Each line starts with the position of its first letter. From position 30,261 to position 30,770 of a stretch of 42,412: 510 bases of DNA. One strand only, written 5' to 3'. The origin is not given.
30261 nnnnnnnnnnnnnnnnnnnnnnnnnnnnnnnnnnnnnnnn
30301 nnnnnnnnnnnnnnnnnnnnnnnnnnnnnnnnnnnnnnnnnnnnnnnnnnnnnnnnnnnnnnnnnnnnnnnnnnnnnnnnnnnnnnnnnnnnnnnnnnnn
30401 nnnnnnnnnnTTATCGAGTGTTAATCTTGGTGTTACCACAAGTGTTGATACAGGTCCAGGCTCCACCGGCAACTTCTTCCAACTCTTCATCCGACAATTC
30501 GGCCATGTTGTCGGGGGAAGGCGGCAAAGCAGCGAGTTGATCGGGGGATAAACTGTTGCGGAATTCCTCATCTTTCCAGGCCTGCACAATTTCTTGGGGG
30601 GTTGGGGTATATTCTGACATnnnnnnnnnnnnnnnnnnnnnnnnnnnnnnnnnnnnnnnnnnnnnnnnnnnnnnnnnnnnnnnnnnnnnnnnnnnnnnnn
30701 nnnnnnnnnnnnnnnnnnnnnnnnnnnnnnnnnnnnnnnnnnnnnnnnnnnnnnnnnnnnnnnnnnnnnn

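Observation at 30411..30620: Very short lanthipeptide core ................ with Thr-Cys pairs and surplus Thr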

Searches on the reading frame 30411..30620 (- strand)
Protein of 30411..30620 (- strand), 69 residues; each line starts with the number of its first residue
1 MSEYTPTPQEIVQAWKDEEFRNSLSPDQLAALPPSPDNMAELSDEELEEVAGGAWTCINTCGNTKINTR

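Call 4: search_protein_families(library=ncbifam, proteins=[window:30411-30620:-], max_evalue=0.01)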
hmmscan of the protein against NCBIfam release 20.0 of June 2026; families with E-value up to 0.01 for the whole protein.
window:30411-30620:- (69 aa): 6 families
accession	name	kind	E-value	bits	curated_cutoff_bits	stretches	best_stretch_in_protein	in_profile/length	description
TIGR03898.1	lanti_MRSA_kill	subfamily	7.7e-18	64.2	23.5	1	10-53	1-44/44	mersacidin/lichenicidin family type 2 lantibiotic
TIGR03793.1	leader_NHLP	domain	2.4e-06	27.3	50.9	1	31-53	57-77/77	NHLP leader peptide family RiPP precursor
NF000539.0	plantaricin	subfamily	0.0002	21.7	29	1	15-57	1-42/69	plantaricin C family lantibiotic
NF038167.1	cyan_ocin_like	subfamily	0.00031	20.9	32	1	38-54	7-23/72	CTB family bacteriocin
TIGR03949.1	bact_IIb_cerein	subfamily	0.00059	19.6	21.5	1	41-56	3-18/45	class IIb bacteriocin, lactobin A/cerein 7B family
TIGR04149.1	GG_sam_targ_CFB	domain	0.0044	16.9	25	1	40-65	15-41/43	TIGR04149 family rSAM-modified RiPP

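Call 5: search_protein_families(library=pfam, proteins=[window:30411-30620:-], max_evalue=0.01)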
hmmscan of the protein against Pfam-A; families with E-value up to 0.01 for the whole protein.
window:30411-30620:- (69 aa): 2 families
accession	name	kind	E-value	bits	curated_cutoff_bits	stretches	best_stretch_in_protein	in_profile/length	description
PF10439.15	Bacteriocin_IIc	-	0.0031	17.9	27.1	1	38-63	3-26/59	Bacteriocin class II with double-glycine leader peptide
PF04604.19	L_biotic_typeA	-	0.0079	16.5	21.7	0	40-60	13-33/50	Type-A lantibiotic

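Call 9: find_homologous_proteins(query=window:30411-30620:-, max_evalue=0.001)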
Query window:30411-30620:- (69 aa): 4 proteins with E <= 0.001 among 5 candidates.
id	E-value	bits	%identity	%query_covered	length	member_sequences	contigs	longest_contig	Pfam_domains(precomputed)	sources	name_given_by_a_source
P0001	6.2e-40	152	100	100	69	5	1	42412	-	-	-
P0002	7.0e-26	107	71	99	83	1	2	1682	-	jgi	jgi:mersacidin/lichenicidin family type 2 lantibiotic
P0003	4.5e-11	60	55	80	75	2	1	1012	-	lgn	-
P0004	1.6e-9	56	59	71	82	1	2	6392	-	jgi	jgi:mersacidin/lichenicidin family type 2 lantibiotic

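Call 11: list_cluster_members(proteins=[P0001])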
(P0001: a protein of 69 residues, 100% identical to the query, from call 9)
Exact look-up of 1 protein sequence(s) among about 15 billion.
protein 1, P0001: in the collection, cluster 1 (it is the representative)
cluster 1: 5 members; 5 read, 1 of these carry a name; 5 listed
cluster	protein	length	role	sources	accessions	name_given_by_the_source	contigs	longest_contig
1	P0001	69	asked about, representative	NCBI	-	-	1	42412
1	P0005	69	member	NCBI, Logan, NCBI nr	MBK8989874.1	MAG: mersacidin/lichenicidin family type 2 lantibiotic [Chloroflexi bacterium] | mersacidin/lichenicidin family type 2 lantibiotic [Chloroflexota bacterium]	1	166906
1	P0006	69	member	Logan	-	-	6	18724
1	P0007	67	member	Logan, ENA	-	-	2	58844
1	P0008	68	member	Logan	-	-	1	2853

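Call 13: find_encoding_contigs(protein=P0002, flank=10000)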
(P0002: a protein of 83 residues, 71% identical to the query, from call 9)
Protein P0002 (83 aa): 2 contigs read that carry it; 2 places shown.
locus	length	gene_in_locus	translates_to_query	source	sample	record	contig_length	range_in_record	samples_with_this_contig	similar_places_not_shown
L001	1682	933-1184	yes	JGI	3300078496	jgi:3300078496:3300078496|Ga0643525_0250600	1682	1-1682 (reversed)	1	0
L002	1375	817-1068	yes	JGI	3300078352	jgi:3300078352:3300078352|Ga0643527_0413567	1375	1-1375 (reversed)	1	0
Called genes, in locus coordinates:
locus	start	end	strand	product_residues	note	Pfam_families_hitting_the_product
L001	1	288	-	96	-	?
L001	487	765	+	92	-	-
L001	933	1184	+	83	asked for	-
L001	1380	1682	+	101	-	?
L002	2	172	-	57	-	?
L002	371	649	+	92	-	-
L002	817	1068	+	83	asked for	-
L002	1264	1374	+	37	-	?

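Call 14: find_encoding_contigs(protein=P0005, flank=10000)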
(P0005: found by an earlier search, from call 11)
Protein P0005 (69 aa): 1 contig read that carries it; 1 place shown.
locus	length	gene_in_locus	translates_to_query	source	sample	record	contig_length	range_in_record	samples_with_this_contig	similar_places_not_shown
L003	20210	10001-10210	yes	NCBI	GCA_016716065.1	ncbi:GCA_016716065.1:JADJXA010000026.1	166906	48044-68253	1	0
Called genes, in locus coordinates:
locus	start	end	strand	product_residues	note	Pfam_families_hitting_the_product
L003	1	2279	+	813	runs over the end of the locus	PF07730:HisKA_3, PF02518:HATPase_c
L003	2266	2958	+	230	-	PF00072:Response_reg, PF00196:GerE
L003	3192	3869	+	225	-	PF00072:Response_reg, PF08281:Sigma70_r4_2 (faint), PF00196:GerE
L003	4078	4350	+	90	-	-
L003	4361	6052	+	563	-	PF00027:cNMP_binding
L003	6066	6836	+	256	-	PF01656:CbiA, PF10609:ParA, PF13614:AAA_31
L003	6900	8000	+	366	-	-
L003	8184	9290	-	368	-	PF08240:ADH_N, PF00107:ADH_zinc_N (faint)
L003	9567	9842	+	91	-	-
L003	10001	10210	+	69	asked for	-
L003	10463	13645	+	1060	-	PF13575:DUF4135, PF05147:LANC_like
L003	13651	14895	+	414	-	PF03033:Glyco_transf_28 (weak), PF06722:EryCIII-like_C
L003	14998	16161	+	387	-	PF22541:DUF7005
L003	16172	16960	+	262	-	PF25997:BSH_YhbJ (weak)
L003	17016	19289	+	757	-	PF03412:Peptidase_C39, PF00664:ABC_membrane, PF00005:ABC_tran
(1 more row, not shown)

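Call 15: find_encoding_contigs(protein=P0007, flank=10000)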
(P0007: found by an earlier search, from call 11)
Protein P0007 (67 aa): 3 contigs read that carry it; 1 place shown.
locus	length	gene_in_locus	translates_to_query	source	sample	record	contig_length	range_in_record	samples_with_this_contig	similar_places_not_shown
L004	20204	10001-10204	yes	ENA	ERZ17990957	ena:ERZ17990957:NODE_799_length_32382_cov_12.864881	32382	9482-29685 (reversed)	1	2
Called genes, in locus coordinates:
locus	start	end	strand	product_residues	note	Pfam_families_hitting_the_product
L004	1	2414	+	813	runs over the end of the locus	PF07730:HisKA_3, PF02518:HATPase_c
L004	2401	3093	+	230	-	PF00072:Response_reg, PF00196:GerE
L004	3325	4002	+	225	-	PF00072:Response_reg, PF08281:Sigma70_r4_2 (weak), PF00196:GerE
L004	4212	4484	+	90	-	-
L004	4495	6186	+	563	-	PF00027:cNMP_binding (weak)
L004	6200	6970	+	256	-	PF01656:CbiA, PF10609:ParA, PF13614:AAA_31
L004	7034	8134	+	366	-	-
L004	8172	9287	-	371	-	PF00107:ADH_zinc_N (faint), PF08240:ADH_N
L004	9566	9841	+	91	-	-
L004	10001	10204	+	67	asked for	-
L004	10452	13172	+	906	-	PF13575:DUF4135, PF05147:LANC_like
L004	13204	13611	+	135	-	PF05147:LANC_like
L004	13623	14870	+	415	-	PF03033:Glyco_transf_28 (weak), PF06722:EryCIII-like_C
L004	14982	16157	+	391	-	PF22541:DUF7005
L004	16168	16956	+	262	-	PF25917:BSH_RND (faint), PF25997:BSH_YhbJ (weak)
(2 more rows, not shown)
